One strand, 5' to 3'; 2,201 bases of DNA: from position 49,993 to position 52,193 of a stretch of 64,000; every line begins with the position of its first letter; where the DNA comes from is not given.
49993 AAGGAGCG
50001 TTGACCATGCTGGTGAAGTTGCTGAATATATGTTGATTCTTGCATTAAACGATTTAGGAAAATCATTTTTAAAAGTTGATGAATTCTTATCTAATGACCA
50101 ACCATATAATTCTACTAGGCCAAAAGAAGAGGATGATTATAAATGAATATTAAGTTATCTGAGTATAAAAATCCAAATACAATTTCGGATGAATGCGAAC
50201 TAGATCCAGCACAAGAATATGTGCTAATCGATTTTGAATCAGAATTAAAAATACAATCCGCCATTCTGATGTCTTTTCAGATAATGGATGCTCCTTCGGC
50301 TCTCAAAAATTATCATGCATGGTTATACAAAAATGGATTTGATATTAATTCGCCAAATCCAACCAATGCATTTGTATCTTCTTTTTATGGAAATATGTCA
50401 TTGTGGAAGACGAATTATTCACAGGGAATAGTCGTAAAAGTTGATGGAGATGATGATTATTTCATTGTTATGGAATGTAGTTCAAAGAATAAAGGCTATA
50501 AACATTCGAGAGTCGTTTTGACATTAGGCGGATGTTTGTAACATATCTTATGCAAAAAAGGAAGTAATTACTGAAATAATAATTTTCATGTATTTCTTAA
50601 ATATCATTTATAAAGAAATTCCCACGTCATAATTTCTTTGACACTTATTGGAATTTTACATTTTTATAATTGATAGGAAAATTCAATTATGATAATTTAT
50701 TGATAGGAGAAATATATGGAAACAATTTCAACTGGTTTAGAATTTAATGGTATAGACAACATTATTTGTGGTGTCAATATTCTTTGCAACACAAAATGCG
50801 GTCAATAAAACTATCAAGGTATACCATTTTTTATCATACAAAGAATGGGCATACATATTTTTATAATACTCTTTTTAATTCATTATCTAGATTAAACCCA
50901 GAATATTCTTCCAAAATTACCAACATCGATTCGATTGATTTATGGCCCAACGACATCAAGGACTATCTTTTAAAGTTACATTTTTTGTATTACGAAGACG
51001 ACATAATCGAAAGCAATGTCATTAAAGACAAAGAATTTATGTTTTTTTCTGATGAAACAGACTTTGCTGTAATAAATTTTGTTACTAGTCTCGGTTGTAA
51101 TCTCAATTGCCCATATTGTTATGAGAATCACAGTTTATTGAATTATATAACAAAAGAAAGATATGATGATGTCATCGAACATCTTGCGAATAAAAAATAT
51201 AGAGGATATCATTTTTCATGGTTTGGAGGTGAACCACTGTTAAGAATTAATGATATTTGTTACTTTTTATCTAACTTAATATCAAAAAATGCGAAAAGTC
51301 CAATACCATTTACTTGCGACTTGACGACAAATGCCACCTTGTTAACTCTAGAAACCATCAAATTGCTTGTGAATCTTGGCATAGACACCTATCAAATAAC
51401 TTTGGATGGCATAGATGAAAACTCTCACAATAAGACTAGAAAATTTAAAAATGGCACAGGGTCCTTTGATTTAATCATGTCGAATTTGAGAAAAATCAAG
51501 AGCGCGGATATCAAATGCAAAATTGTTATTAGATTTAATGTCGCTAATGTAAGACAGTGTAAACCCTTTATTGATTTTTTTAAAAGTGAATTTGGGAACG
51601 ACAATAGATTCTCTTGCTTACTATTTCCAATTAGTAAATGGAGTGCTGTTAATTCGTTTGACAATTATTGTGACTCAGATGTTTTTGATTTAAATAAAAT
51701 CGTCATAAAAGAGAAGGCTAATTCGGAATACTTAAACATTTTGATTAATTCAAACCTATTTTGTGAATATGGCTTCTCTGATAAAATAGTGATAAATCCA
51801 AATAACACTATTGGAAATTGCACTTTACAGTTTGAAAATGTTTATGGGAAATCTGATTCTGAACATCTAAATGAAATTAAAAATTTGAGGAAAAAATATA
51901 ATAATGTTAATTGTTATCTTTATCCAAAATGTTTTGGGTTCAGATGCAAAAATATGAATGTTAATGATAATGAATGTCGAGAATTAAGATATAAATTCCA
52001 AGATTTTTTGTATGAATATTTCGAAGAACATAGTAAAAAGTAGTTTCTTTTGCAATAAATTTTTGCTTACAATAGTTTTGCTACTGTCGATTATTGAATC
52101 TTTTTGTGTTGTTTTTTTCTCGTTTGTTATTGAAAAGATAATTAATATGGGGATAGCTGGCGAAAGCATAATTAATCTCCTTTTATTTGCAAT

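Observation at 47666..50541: Type II Thoeris-like pair extended into a four-gene operon with a DUF4365 nuclease-like protein and a small unknown protein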

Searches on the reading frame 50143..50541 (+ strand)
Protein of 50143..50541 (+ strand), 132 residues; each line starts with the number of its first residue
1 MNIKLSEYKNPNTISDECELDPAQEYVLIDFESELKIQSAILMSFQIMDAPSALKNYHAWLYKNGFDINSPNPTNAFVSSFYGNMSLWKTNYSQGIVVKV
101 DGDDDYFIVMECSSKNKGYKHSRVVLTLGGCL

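Call 3: search_protein_families(library=pfam, proteins=[window:50143-50541:+], max_evalue=1)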
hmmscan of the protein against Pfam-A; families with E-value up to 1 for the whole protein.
window:50143-50541:+ (132 aa): 1 family
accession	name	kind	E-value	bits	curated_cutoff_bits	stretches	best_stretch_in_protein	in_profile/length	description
PF24424.1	FNG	-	0.011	16.2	27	1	86-128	97-133/146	FNG domain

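Call 4: search_protein_families(library=padloc, proteins=[window:50143-50541:+], max_evalue=1)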
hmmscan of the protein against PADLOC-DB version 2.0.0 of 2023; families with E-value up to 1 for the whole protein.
window:50143-50541:+ (132 aa): 0 families

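Call 5: search_protein_families(library=ncbifam, proteins=[window:50143-50541:+], max_evalue=1)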
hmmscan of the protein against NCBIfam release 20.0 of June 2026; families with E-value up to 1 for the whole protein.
window:50143-50541:+ (132 aa): 0 families

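Call 19: find_homologous_proteins(query=window:50143-50541:+)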
Query window:50143-50541:+ (132 aa): 984 proteins with E <= 0.001 among 985 candidates; the best 120 are listed.
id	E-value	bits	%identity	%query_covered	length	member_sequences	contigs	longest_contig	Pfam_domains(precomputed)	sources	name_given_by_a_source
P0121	2.7e-77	275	92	100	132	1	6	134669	-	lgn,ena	-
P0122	4.0e-77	274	92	100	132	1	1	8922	-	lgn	-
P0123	4.1e-77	274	92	100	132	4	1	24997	-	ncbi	-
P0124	2.3e-76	272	91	100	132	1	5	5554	-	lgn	-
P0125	3.0e-76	272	91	100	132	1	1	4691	-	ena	-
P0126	3.8e-76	271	91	100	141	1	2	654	-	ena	-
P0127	3.8e-75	268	89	100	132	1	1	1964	-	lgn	-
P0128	5.1e-75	268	91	100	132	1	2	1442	-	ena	-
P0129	5.3e-75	268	90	100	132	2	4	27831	-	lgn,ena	-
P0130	6.8e-75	267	89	100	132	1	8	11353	-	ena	-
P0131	5.2e-74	264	89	100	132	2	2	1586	-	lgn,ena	-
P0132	1.0e-73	263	88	100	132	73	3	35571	-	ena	-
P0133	1.3e-73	263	89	100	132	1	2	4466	-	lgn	-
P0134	4.0e-73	262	89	100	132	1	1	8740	-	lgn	-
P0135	6.2e-73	261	89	100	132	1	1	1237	-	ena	-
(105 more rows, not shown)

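Call 21: find_related_loci(query=A1, collection=genome_contigs, flank=7000)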
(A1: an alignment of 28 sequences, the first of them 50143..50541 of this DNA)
Query A1 (132 aa) in genome_contigs; peptide patterns used: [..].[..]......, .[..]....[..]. (x = any residue, [..] = any of these).
112 stretches matched a pattern; 89 encode a relative of the query (tblastn E <= 1e-3); the best 80 are kept; 80 distinct loci.
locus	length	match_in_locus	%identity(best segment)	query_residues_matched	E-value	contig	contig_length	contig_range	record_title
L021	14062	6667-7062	92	1-132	2e-81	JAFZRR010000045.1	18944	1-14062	MAG: Bacilli bacterium isolate RGIG8036 Water_buffalos_Rumen-1__c887119, whole genome shotgun sequence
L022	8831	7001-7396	92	1-132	3e-81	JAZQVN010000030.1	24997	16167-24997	MAG: Bacilli bacterium isolate T1900045170_TC20190164.MAGScoT_cleanbin_000006 SGB_5178_k141_187210, whole genome shotgun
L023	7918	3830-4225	89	1-132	3e-79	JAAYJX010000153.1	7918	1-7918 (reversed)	MAG: Erysipelotrichia bacterium isolate AS10tlH2TH_345 309392_AS10, whole genome shotgun sequence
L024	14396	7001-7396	83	1-132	1e-75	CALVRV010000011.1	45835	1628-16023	MAG: uncultured Bacilli bacterium isolate BRZ_RH__bin66 genome assembly, contig: BRZ_RH__NODE_478_length_45835_cov_10.29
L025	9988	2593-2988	85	1-132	9e-76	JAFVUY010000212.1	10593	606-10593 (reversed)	MAG: Bacilli bacterium isolate RGIG5418 Sheep_Colon-4__c745478, whole genome shotgun sequence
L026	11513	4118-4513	84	1-132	4e-75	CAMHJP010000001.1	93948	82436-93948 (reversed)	MAG: uncultured Bacillales bacterium isolate SRR11784285_bin.21_metaWRAP_v1.3_MAG genome assembly, contig: ERZ12202772.1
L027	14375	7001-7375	90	1-125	4e-75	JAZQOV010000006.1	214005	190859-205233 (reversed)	MAG: Bacilli bacterium isolate T1900045242_TH20190012.MAGScoT_cleanbin_000030 SGB_5545_k141_2042195, whole genome shotgu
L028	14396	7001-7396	89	1-132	1e-78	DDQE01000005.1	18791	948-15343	MAG TPA_asm: Bacillales bacterium UBA2450 UBA2450_contig_6701, whole genome shotgun sequence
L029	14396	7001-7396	73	1-132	7e-64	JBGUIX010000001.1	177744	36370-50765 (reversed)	MAG: Bacilli bacterium isolate ruminal_MAG_317 ruminal_MAG_317_contig_0001, whole genome shotgun sequence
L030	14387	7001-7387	68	3-132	5e-57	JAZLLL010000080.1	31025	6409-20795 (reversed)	MAG: Methanobrevibacter sp. isolate T1900044957_TA20190013.MAGScoT_cleanbin_000040 SGB_3857_k141_710770, whole genome sh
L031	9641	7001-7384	65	3-132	2e-54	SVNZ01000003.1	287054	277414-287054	MAG: Oscillospiraceae bacterium isolate SIG552 NODE_19_length_287054_cov_54.385393, whole genome shotgun sequence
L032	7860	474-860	65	3-132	2e-53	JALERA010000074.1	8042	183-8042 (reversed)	MAG: Bacillota bacterium isolate SUG257 k141_8857788, whole genome shotgun sequence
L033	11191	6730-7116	64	3-132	7e-54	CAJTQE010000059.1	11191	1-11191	MAG TPA_asm: uncultured Christensenella sp. isolate MGBC110736 genome assembly, contig: MGBC110736.59, whole genome shot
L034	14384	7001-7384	62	3-132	2e-53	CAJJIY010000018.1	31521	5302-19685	MAG TPA_asm: uncultured Clostridiales bacterium isolate ERR321646-bin.55 genome assembly, contig: NODE_928_length_31521_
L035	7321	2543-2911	64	9-132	2e-53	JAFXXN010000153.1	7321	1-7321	MAG: Lachnospiraceae bacterium isolate RGIG6836 Sheep_Rumen-4__c1179494, whole genome shotgun sequence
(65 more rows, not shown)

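Call 37: search_solved_structures(query=A1, max_evalue=10)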
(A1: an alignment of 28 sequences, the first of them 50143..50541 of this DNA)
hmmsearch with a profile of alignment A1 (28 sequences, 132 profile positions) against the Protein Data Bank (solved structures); distinct sequences matched with E-value up to 10: 0.

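Call 46: search_protein_families(library=pfam, alignment_id=A5, max_evalue=0.00001)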
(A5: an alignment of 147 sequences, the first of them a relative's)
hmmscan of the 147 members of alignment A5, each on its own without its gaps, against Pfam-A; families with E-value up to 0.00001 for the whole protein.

A. member 1, L039:3458-5251:+ (598 aa): 2 families
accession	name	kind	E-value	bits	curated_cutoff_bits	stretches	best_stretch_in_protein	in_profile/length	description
PF00239.26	Resolvase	-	1.5e-29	103.4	23.3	1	31-179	1-144/145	Resolvase, N terminal domain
PF07508.19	Recombinase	-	5.2e-19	68.8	21.1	1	200-308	1-102/102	Recombinase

B. families by the number of members that match (of 147 scanned): 172 families (the first 25 are shown)
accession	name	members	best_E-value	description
PF13304.12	AAA_21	4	9.6e-28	AAA domain, putative AbiEii toxin, Type IV TA system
PF02463.25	SMC_N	4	9.2e-11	RecF/RecN/SMC N terminal domain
PF13560.12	HTH_31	4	6.6e-09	Helix-turn-helix domain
PF04326.19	SLFN_AlbA_2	3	5.2e-21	Schlafen, AlbA_2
PF01381.28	HTH_3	3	5.5e-17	Helix-turn-helix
PF00665.32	rve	3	5.2e-15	Integrase core domain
PF12844.13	HTH_19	3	5.5e-12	Helix-turn-helix domain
PF03193.22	RsgA_GTPase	3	2.5e-09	RsgA GTPase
PF00005.33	ABC_tran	2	7.8e-41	ABC transporter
PF00580.27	UvrD-helicase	2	4.8e-32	UvrD/REP helicase N-terminal domain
PF13175.12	AAA_15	2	6.7e-28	AAA ATPase domain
PF14501.12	HATPase_c_5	2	2.9e-23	GHKL domain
PF04055.27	Radical_SAM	2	2.6e-22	Radical SAM superfamily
PF13361.12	UvrD_C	2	4.1e-22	UvrD-like helicase C-terminal domain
PF07508.19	Recombinase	2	5.2e-19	Recombinase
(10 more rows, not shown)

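Call 47: predict_structure(alignment_id=A4)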
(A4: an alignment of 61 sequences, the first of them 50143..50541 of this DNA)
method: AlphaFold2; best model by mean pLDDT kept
length: 132 residues; sequences in the alignment: 61
mean_pLDDT: 84.0   pTM: 0.80
mean pLDDT of the five models: 84.0, 66.4, 56.8, 53.3, 49.6
residues with pLDDT >= 90: 44; 70-90: 71; 50-70: 17; < 50: 0
segments of 3 or more residues with pLDDT < 50: none
pLDDT, mean of each block of 10 residues (from residue 1): 90 75 93 87 80 83 73 76 92 92 89 87 79 62
secondary structure, 60 per line:
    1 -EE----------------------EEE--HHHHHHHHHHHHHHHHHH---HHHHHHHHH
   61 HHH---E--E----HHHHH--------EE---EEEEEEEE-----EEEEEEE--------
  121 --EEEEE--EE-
elements in order: E26-28 H31-48 H52-63 H75-79 E93-100 E106-112 E123-127

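Call 49: search_protein_families(library=padloc, alignment_id=A5, max_evalue=1e-8)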
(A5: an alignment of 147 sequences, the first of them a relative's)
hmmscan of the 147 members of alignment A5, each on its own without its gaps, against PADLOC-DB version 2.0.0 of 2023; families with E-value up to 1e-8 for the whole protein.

A. member 1, L039:3458-5251:+ (598 aa): 0 families

B. families by the number of members that match (of 147 scanned): 259 families (the first 25 are shown)
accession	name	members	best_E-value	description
PDLC04135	mad3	4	2.1e-47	mads_3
PDLC02980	AriA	4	7e-26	-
PDLC04140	mad8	3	3.4e-20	mads_8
PDLC04134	mad2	3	1.5e-18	mads_2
PDLC02926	HTH_VI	3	1.3e-12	-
PDLC00107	GajB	2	3.6e-183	UrvD helicase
PDLC00129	GajB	2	1.8e-172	UrvD helicase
PDLC02335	AbiLi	2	2.1e-83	AbiLi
PDLC00138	GajB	2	7.2e-57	UrvD helicase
PDLC04792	PDC-S01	2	3.3e-52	-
PDLC00112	GajB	2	1.1e-50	UrvD helicase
PDLC00136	GajB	2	4.4e-46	UrvD helicase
PDLC00106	GajB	2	6.8e-46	UrvD helicase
PDLC00119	GajB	2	2.1e-42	UrvD helicase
PDLC00117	GajB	2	8e-42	UrvD helicase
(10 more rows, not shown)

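Call 50: fold_search(model_id=the predicted structure, library=pdb)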
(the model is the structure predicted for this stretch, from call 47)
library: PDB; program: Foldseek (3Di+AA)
matches with E <= 10: 36; with E <= 0.001: 0
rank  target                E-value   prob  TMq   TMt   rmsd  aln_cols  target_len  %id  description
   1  7s65_A                1.7e+00  0.01  0.17  0.06  16.4       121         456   14  Compressed conformation of nighttime state KaiC (released 2021-09-22)
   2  8dba_C                2.2e+00  0.01  0.18  0.06  16.4       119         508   14  Crystal structure of dodecameric KaiC (released 2023-03-22)
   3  5jwr_C                3.4e+00  0.02  0.18  0.12   4.5        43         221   19  Crystal structure of foldswitch-stabilized KaiB in complex with the N-terminal CI domain of KaiC and a dimer of KaiA C (released 2017-03-29)
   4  3rh7_A                3.6e+00  0.01  0.11  0.06   8.4        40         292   10  Crystal structure of a putative oxidoreductase (SMa0793) from Sinorhizobium meliloti 1021 at 3.00 A resolution (released 2011-06-08)
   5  4tla_C                4.4e+00  0.01  0.20  0.13  15.7       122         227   15  Crystal structure of N-terminal C1 domain of KaiC (released 2015-07-01)
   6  5jwq_C                4.7e+00  0.02  0.18  0.08   5.0        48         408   17  Crystal structure of KaiC S431E in complex with foldswitch-stabilized KaiB from Thermosynechococcus elongatus (released 2017-03-29)
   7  8dba_F                5.6e+00  0.01  0.14  0.05  16.7       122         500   13  Crystal structure of dodecameric KaiC (released 2023-03-22)
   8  1zyc_A                6.0e+00  0.07  0.19  0.10   1.5        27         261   15  Crystal Structure of eIF2alpha Protein Kinase GCN2: Wild-Type in Apo Form. (released 2005-06-21)
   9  3rh7_B                6.0e+00  0.01  0.11  0.06   8.4        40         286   10  Crystal structure of a putative oxidoreductase (SMa0793) from Sinorhizobium meliloti 1021 at 3.00 A resolution (released 2011-06-08)
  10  4d40_A                6.8e+00  0.05  0.27  0.37   6.3        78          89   10  High-Resolution Structure of a Type IV Pilin from Shewanella oneidensis (released 2015-04-29)
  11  8t7c                  7.3e+00  0.02  0.16  0.03   4.2        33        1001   21  Crystal structure of human phospholipase C gamma 2 (released 2024-06-26)
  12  8zn5_F                7.3e+00  0.01  0.19  0.07  16.5       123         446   10  Crystal Structure of Designed Clock Protein KaiC (released 2025-04-16)
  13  3n1t_B                7.7e+00  0.03  0.18  0.20  10.2        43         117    5  Crystal structure of the H101A mutant ecHint GMP complex (released 2010-10-20)
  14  6y41_A                7.7e+00  0.03  0.17  0.11   3.4        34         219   12  Fibrinogen-like globe domain of human ANGPTL2 (released 2020-03-04)
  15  7byq_D                7.7e+00  0.02  0.19  0.08   4.0        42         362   17  The mutant variant of PNGM-1. H279A was substituted for alanine to study metal coordination. (released 2021-04-28)
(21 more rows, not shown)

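Call 80: search_dna_similar(query=window:50143-50541:+, collection=phages, mode=protein, max_rows=8)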
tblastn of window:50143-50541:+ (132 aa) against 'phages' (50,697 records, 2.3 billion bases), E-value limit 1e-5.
Records with a match: 1; places in all: 1; records where one place covers at least 80% of the query: 1.
Best place of each record, by identity: 60-80% 1.
By first word of the organism name: Bacteriophage 1.
By host as written in the record: - 1.
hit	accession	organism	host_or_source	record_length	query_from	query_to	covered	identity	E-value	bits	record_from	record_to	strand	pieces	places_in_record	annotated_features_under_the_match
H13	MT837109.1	Bacteriophage sp.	human fecal samples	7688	19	132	86%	63.2%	6e-44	158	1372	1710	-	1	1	record has no annotation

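Call 93: fold_search(model_id=the predicted structure, library=viral)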
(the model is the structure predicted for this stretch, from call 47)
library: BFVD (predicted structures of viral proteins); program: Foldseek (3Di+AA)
matches with E <= 10: 97; with E <= 0.001: 0
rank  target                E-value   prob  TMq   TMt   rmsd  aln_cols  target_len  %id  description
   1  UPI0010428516         1.0e+00  0.03  0.13  0.05   8.5        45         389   13  (no name look-up for this kind of identifier)
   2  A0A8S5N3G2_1          1.4e+00  0.04  0.17  0.04   6.2        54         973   20  Large polyvalent protein-associated domain 3 [Podoviridae sp. ctzMH52]
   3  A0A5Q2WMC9            1.6e+00  0.05  0.20  0.30   5.0        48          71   21  DUF7304 domain-containing protein [Mycobacterium phage Minnie]
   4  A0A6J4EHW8            2.0e+00  0.06  0.21  0.11   8.1        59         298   19  (no name in the UniProt tables at hand)
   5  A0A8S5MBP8            2.3e+00  0.06  0.22  0.06   7.7        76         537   12  Uncharacterized protein (Fragment) [Siphoviridae sp. ctG7D9]
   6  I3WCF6                2.3e+00  0.05  0.19  0.09   8.4        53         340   17  Coat protein minor (Fragment) [Blackberry yellow vein-associated virus]
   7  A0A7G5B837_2          2.6e+00  0.02  0.13  0.03   6.7        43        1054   19  Uncharacterized protein [Ralstonia phage Alix]
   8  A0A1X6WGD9            2.8e+00  0.05  0.23  0.08  15.3        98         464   14  (no name in the UniProt tables at hand)
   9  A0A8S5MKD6            3.0e+00  0.04  0.22  0.15   6.6        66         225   15  Uncharacterized protein [Siphoviridae sp. ctrpg19]
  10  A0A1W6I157            3.0e+00  0.02  0.13  0.22   7.5        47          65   19  Putative DNA-binding protein [Sulfolobus polyhedral virus 1]
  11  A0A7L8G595            3.0e+00  0.02  0.11  0.07  10.3        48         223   14  (no name in the UniProt tables at hand)
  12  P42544                3.2e+00  0.07  0.17  0.27   1.8        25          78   32  Uncharacterized 9.3 kDa protein [Acholeplasma phage L2]
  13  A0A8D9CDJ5            3.2e+00  0.04  0.18  0.30   4.4        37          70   14  Lipoprotein [uncultured marine phage]
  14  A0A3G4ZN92            3.4e+00  0.05  0.19  0.13   3.4        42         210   21  Uncharacterized protein [Terrestrivirus sp.]
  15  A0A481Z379            3.4e+00  0.02  0.18  0.12  11.8       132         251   11  F-box domain-containing protein [Pithovirus LCPAC102]
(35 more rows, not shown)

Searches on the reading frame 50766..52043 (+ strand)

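Call 9: search_protein_families(library=pfam, proteins=[window:50766-52043:+], max_evalue=0.001)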
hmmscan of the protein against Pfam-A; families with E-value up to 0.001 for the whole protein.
window:50766-52043:+ (425 aa): 2 families
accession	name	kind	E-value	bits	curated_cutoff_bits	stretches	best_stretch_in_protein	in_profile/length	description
PF04055.27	Radical_SAM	-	1.1e-20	74.9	29.5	1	107-255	3-148/166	Radical SAM superfamily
PF13353.11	Fer4_12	-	3.8e-06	27.7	22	1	109-184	13-91/137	4Fe-4S single cluster domain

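Call 83: search_protein_families(library=padloc, proteins=[window:50766-52043:+], max_evalue=0.00001)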
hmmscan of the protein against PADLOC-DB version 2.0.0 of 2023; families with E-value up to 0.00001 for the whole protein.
window:50766-52043:+ (425 aa): 2 families
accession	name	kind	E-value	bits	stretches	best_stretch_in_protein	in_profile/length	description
PDLC02904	pVip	-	2.2e-13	48.4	1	102-261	4-153/262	Viperins associated with kinases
PDLC02903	pVip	-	5.1e-11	40.5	1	102-270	1-159/257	Viperins not associated with kinases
